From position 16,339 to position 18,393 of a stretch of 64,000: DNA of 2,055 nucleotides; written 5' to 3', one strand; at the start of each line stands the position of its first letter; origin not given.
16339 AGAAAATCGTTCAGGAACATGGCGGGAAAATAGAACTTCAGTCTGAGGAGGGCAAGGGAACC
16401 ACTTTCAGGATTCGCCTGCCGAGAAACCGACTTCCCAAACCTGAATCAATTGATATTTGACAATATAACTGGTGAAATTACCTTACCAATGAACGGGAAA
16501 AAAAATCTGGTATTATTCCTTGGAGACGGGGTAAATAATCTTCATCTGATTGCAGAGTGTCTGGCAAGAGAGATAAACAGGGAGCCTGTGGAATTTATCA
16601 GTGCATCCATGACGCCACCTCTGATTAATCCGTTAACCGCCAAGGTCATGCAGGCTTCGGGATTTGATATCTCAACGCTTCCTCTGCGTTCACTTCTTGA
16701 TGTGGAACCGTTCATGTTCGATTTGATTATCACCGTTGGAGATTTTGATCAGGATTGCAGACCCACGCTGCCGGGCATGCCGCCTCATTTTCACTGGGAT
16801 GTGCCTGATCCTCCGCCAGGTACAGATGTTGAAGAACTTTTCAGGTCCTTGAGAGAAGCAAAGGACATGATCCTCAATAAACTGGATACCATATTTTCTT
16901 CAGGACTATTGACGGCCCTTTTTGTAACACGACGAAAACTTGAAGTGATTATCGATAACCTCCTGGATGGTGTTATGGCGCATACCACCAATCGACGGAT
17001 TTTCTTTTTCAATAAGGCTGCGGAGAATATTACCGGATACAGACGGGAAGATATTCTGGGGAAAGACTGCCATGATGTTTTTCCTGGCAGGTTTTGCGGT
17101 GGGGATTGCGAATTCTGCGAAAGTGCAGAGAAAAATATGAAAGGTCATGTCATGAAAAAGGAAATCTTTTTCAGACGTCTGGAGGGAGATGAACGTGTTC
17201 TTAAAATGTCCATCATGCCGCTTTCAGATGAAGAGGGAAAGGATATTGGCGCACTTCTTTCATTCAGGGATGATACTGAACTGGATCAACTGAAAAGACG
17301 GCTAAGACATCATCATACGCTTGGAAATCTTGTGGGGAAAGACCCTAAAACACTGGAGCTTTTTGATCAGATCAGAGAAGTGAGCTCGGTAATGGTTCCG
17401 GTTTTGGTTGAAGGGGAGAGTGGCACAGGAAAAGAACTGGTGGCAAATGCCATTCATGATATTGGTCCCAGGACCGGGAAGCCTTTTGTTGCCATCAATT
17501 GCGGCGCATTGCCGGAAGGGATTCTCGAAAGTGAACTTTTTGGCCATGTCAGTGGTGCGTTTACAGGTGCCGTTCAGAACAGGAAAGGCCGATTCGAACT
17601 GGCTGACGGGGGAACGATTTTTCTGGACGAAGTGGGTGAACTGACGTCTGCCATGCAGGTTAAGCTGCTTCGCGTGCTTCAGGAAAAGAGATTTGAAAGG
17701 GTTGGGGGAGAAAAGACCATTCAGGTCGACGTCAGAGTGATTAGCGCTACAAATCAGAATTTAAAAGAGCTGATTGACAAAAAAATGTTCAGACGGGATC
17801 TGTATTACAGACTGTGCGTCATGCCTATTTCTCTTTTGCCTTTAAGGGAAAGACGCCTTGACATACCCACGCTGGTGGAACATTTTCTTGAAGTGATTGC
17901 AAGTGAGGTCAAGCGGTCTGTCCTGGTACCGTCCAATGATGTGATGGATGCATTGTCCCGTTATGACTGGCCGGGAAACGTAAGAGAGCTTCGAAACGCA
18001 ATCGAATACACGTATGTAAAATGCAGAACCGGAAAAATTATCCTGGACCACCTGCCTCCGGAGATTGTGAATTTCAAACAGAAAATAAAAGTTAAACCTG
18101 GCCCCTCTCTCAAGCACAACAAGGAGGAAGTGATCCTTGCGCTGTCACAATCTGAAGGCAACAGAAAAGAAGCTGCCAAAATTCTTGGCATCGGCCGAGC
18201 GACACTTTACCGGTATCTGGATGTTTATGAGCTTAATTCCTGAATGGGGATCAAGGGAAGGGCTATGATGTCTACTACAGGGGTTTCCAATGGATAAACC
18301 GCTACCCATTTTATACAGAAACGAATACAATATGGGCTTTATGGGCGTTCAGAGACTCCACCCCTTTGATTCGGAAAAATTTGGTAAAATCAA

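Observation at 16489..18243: Sigma-54 activator whose input domain is a catalytically dead ArsC/LMW-PTP fold, encoded next to an ars operon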

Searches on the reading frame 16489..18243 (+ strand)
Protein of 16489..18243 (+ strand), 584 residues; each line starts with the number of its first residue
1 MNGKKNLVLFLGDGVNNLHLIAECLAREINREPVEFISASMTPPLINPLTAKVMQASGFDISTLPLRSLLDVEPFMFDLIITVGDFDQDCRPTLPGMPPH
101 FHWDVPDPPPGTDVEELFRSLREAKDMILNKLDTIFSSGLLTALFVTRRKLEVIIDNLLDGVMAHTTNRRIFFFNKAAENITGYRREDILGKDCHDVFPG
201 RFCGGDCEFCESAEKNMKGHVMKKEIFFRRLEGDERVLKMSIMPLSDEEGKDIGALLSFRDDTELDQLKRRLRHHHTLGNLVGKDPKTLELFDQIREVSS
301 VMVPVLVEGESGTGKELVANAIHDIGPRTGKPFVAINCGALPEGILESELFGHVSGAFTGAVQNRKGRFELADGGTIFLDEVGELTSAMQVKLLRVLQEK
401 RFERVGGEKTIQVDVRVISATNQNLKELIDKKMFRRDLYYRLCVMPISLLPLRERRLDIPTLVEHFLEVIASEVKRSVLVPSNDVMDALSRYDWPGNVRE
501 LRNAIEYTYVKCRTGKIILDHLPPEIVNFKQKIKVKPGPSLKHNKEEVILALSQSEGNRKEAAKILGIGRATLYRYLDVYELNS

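Call 3: search_protein_families(library=pfam, proteins=[window:16489-18243:+], max_evalue=0.01)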
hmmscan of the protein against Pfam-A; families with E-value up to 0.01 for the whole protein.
window:16489-18243:+ (584 aa): 18 families
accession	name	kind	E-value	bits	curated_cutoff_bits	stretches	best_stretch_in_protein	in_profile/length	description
PF00158.32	Sigma54_activat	-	7.2e-70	234.5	20.2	1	281-447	1-167/168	Sigma-54 interaction domain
PF25601.1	AAA_lid_14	-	9.2e-24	83.5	27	1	453-532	1-80/87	AAA+ ATPase lid domain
PF14532.12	Sigma54_activ_2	-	5.6e-19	69.2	25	1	282-451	1-137/138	Sigma-54 interaction domain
PF13426.13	PAS_9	-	1.2e-13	51.7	27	1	161-264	3-103/103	PAS domain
PF08448.16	PAS_4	-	9.8e-12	45.5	23.1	1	156-265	2-108/110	PAS fold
PF00989.32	PAS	-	3.3e-09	37.2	22.6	1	150-261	2-112/113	PAS fold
PF02954.25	HTH_8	-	5.1e-08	33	22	1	545-575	7-37/42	Bacterial regulatory protein, Fis family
PF07728.20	AAA_5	-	7.8e-08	32.8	22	1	304-425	1-125/139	AAA domain (dynein-related subfamily)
PF13188.13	PAS_8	-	4.5e-07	30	21.8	1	150-200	2-49/65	PAS domain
PF00004.35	AAA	-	4.5e-05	24.3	21.2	1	305-435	1-120/131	ATPase family associated with various cellular activities (AAA)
PF13518.12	HTH_28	-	0.00016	22.2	25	1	545-581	2-37/52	Helix-turn-helix domain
PF13551.12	HTH_29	-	0.00018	22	28.1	1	548-580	4-36/64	Winged helix-turn helix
PF20030.5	bpMoxR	-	0.0004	20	27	1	371-425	95-147/205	MoxR domain in the MoxR-vWA-beta-propeller ternary systems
PF02796.21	HTH_7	-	0.00062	20.3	23.8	1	551-577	16-42/45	Helix-turn-helix domain of resolvase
PF12728.13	HTH_17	-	0.0025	18.5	27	1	560-577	5-22/51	Helix-turn-helix domain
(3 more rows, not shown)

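Call 9: find_homologous_proteins(query=window:16489-18243:+, max_evalue=1e-10)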
Query window:16489-18243:+ (584 aa): 8000 proteins with E <= 1e-10 among 8000 candidates; the best 120 are listed.
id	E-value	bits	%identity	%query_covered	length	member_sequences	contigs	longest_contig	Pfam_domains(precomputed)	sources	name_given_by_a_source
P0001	0.0e+0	1325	100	100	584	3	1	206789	PF13426.14,PF13188.14,PF00158.33,PF25601.2,PF02954.26,PF08448.17,PF00989.32,PF14532.13,PF07728.21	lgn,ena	-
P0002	0.0e+0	1055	77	100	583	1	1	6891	PF13426.14,PF13188.14,PF00158.33,PF13551.13,PF25601.2,PF02954.26,PF08448.17,PF00989.32,PF14532.13,PF07728.21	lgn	-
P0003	0.0e+0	1035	76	100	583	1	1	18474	PF13426.14,PF13188.14,PF00158.33,PF25601.2,PF02954.26,PF08448.17,PF00989.32,PF14532.13,PF07728.21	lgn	-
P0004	0.0e+0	1014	74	100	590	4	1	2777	PF13426.14,PF13188.14,PF00158.33,PF25601.2,PF02954.26,PF08448.17,PF00989.32,PF14532.13,PF07728.21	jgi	-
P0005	1.4e-290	983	73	100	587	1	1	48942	PF13426.14,PF13188.14,PF00158.33,PF25601.2,PF02954.26,PF08448.17,PF00989.32,PF14532.13,PF07728.21,PF01078.28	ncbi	ncbi:MAG: sigma 54-interacting transcriptional regulator [Desulfobacterales bacterium]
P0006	4.4e-290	981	72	100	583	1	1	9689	PF13426.14,PF13188.14,PF00158.33,PF25601.2,PF02954.26,PF08448.17,PF00989.32,PF14532.13,PF07728.21,PF01078.28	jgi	-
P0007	5.4e-290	981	73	100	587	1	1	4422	PF13426.14,PF13188.14,PF00158.33,PF25601.2,PF02954.26,PF00989.32,PF14532.13,PF07728.21,PF01078.28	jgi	-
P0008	8.5e-290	980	73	100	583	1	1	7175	PF13426.14,PF13188.14,PF00158.33,PF25601.2,PF02954.26,PF08448.17,PF00989.32,PF14532.13,PF07728.21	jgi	jgi:PAS domain S-box-containing protein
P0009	1.4e-288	976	72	100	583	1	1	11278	PF13426.14,PF13188.14,PF00158.33,PF25601.2,PF02954.26,PF08448.17,PF00989.32,PF14532.13,PF07728.21,PF01078.28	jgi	-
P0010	4.4e-288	975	72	100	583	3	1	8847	PF13426.14,PF13188.14,PF00158.33,PF25601.2,PF02954.26,PF08448.17,PF00989.32,PF14532.13,PF07728.21,PF01078.28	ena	-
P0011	2.2e-287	972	72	100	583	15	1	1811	PF13426.14,PF00158.33,PF25601.2,PF02954.26,PF08448.17,PF00989.32,PF14532.13,PF07728.21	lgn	-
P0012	4.8e-287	971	72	100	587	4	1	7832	PF13426.14,PF13188.14,PF00158.33,PF25601.2,PF02954.26,PF00989.32,PF14532.13,PF07728.21,PF01078.28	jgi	jgi:PAS domain S-box-containing protein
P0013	3.7e-284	962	72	100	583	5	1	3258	PF13426.14,PF13188.14,PF00158.33,PF25601.2,PF02954.26,PF08448.17,PF00989.32,PF14532.13,PF07728.21,PF01078.28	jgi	jgi:sigma-54 dependent transcriptional regulator, acetoin dehydrogenase operon transcriptional activ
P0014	8.8e-283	957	72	100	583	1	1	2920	PF13426.14,PF13188.14,PF00158.33,PF25601.2,PF02954.26,PF08448.17,PF00989.32,PF14532.13,PF07728.21,PF01078.28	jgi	jgi:PAS domain S-box-containing protein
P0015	9.8e-283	957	71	100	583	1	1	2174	PF13426.14,PF13188.14,PF00158.33,PF13551.13,PF25601.2,PF02954.26,PF08448.17,PF00989.32,PF14532.13,PF07728.21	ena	-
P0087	1.3e-249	848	63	100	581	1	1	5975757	PF13426.14,PF13188.14,PF00158.33,PF13551.13,PF25601.2,PF02954.26,PF08448.17,PF00989.32,PF14532.13,PF07728.21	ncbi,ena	-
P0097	8.5e-241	819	62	99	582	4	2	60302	PF13426.14,PF13188.14,PF00158.33,PF25601.2,PF02954.26,PF08448.17,PF01451.28,PF00989.32,PF14532.13,PF07728.21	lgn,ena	-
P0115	4.9e-229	780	60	98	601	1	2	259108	PF13426.14,PF13188.14,PF00158.33,PF25601.2,PF02954.26,PF08448.17,PF00989.32,PF14532.13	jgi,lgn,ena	-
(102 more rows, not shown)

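Call 54: search_protein_families(library=ncbifam, proteins=[window:16489-18243:+], max_evalue=0.001)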
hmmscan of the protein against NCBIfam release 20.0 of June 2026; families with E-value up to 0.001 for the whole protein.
window:16489-18243:+ (584 aa): 41 families (the best 25 are shown)
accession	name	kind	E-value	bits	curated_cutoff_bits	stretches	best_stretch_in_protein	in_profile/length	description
NF041552.1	TF_PrdR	equivalog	1e-108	364.2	795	1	148-581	133-577/577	sigma-54 dependent transcriptional regulator PrdR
TIGR01817.1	nifA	equivalog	7.6e-106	355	528.85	1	273-537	190-453/534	nif-specific transcriptional activator NifA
NF008469.0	PRK11361.1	equivalog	2.3e-95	320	714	1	264-581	128-455/461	acetoacetate metabolism transcriptional regulator AtoC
TIGR01818.1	ntrC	equivalog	6.5e-95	318.6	558.6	1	275-532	130-387/463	nitrogen regulation protein NR(I)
TIGR02915.1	PEP_resp_reg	equivalog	7.7e-93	311.7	502.6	1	264-582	121-444/445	PEP-CTERM-box response regulator transcription factor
NF003451.0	PRK05022.1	equivalog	4.7e-91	306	476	1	271-517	182-428/512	nitric oxide reductase transcriptional regulator NorR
NF038308.1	RNA_repair_RtcR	equivalog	2.6e-87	293.8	650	1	274-550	175-460/530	RNA repair transcriptional activator RtcR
TIGR02329.1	propionate_PrpR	equivalog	1.5e-84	284.5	499.2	1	267-578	200-525/526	propionate catabolism operon regulatory protein PrpR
NF007689.0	PRK10365.1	equivalog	1.8e-83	280.8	760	1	281-574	141-436/441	sigma-54-dependent response regulator transcription factor ZraR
NF011953.0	PRK15424.1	equivalog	1e-82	278.5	703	1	260-578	201-532/538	propionate catabolism operon regulatory protein PrpR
TIGR02974.1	phageshock_pspF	equivalog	2.3e-81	273.6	443.55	1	281-522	1-243/336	phage shock protein operon transcriptional activator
NF011695.0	PRK15115.1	equivalog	2.1e-80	270.7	763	1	280-583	136-439/445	two-component system response regulator GlrR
NF011958.0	PRK15429.1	equivalog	5.2e-80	269.9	830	1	276-574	376-678/692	formate hydrogenlyase transcriptional activator FlhA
NF008176.1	PRK10923.1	equivalog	7.3e-80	268.8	620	1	269-531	128-390/469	nitrogen regulation protein NR(I)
NF008085.0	PRK10820.1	equivalog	7.2e-78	262.5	576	1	149-509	80-434/520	transcriptional regulator TyrR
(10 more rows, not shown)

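Call 63: find_encoding_contigs(protein=P0087, flank=10000, max_places=1)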
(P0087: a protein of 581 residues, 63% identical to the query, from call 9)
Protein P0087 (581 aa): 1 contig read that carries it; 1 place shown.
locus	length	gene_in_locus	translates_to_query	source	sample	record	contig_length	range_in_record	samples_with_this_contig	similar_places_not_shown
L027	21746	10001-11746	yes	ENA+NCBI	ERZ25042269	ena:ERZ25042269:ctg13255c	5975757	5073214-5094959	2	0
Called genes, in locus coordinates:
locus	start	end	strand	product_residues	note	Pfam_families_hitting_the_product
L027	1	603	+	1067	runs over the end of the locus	PF07715:Plug, PF00593:TonB_dep_Rec_b-barrel, PF14905:OMP_b-brl_3 (faint)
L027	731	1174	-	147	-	PF27746:Small_heat_shock_put (weak), PF00011:HSP20, PF17886:ArsA_HSP20 (weak)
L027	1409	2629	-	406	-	-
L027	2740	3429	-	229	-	PF13386:DsbD_2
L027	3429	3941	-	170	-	-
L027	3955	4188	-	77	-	PF13192:Thioredoxin_3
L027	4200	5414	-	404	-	PF07690:MFS_1, PF12832:MFS_1_like, PF13347:MFS_2, PF00083:Sugar_tr (weak), PF07690:MFS_1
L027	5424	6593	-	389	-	PF03773:ArsP_1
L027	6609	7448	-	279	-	PF01135:PCMT, PF13489:Methyltransf_23, PF01209:Ubie_methyltran, PF06325:PrmA, PF13847:Methyltransf_31, PF08241:Methyltransf_11, PF08242:Methyltransf_12, PF13649:Methyltransf_25, +3 more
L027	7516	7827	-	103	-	PF12840:HTH_20, PF25212:HVO_A0114 (faint), PF01022:HTH_5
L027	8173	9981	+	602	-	PF00989:PAS (faint), PF08448:PAS_4, PF12860:PAS_7 (faint), PF13188:PAS_8 (weak), PF17765:MLTR_LBD (faint), PF13426:PAS_9 (weak), PF08448:PAS_4, PF02518:HATPase_c, +1 more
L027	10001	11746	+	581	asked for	PF00989:PAS, PF08448:PAS_4 (weak), PF13426:PAS_9, PF00158:Sigma54_activat, PF14532:Sigma54_activ_2, PF07728:AAA_5, PF25601:AAA_lid_14, PF02954:HTH_8, +2 more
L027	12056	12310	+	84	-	-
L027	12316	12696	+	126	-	PF00072:Response_reg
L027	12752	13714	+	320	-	PF02665:Nitrate_red_gam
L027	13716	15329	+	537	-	PF13183:Fer4_8, PF02754:CCG (weak)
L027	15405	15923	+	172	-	PF00072:Response_reg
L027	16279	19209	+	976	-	PF00082:Peptidase_S8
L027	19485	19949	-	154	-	-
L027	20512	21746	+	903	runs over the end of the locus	PF01055:Glyco_hydro_31_2nd (weak), PF02065:Melibiase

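Call 64: find_encoding_contigs(protein=P0115, flank=10000, max_places=1)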
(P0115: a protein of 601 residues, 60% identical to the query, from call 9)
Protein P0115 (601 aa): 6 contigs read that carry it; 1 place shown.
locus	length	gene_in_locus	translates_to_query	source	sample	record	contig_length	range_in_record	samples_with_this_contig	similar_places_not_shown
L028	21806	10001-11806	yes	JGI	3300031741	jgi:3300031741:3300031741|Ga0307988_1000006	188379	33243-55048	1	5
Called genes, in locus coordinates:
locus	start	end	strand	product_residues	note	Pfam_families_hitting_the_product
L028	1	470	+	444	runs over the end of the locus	PF00465:Fe-ADH, PF13685:Fe-ADH_2, PF25137:ADH_Fe_C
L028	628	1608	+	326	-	PF00132:Hexapep (faint)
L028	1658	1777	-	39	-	-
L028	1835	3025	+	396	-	PF00266:Aminotran_5, PF01212:Beta_elim_lyase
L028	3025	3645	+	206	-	PF01592:NifU_N, PF04324:Fer2_BFD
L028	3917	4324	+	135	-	PF01814:Hemerythrin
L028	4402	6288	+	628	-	PF01451:LMWPc, PF00989:PAS (faint), PF13426:PAS_9, PF00158:Sigma54_activat, PF14532:Sigma54_activ_2, PF25601:AAA_lid_14, PF02954:HTH_8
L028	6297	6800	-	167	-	PF00072:Response_reg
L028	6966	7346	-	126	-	PF00072:Response_reg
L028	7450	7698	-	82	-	-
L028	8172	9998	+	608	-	PF00989:PAS (faint), PF08448:PAS_4, PF13188:PAS_8 (faint), PF13426:PAS_9, PF02518:HATPase_c, PF14501:HATPase_c_5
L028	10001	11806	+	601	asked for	PF00989:PAS, PF13188:PAS_8 (faint), PF08448:PAS_4 (weak), PF13426:PAS_9, PF00158:Sigma54_activat, PF14532:Sigma54_activ_2, PF25601:AAA_lid_14, PF02954:HTH_8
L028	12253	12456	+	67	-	-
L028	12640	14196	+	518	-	PF02085:Cytochrom_CIII, PF14522:Cytochrome_C7 (weak), PF14537:Cytochrom_c3_2 (faint), PF22113:Mtrc-MtrF_II-IV_dom (faint), PF02085:Cytochrom_CIII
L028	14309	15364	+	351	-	PF12838:Fer4_7 (faint), PF12797:Fer4_2 (faint), PF12837:Fer4_6 (faint), PF13247:Fer4_11, PF13187:Fer4_9 (weak), PF13237:Fer4_10 (weak)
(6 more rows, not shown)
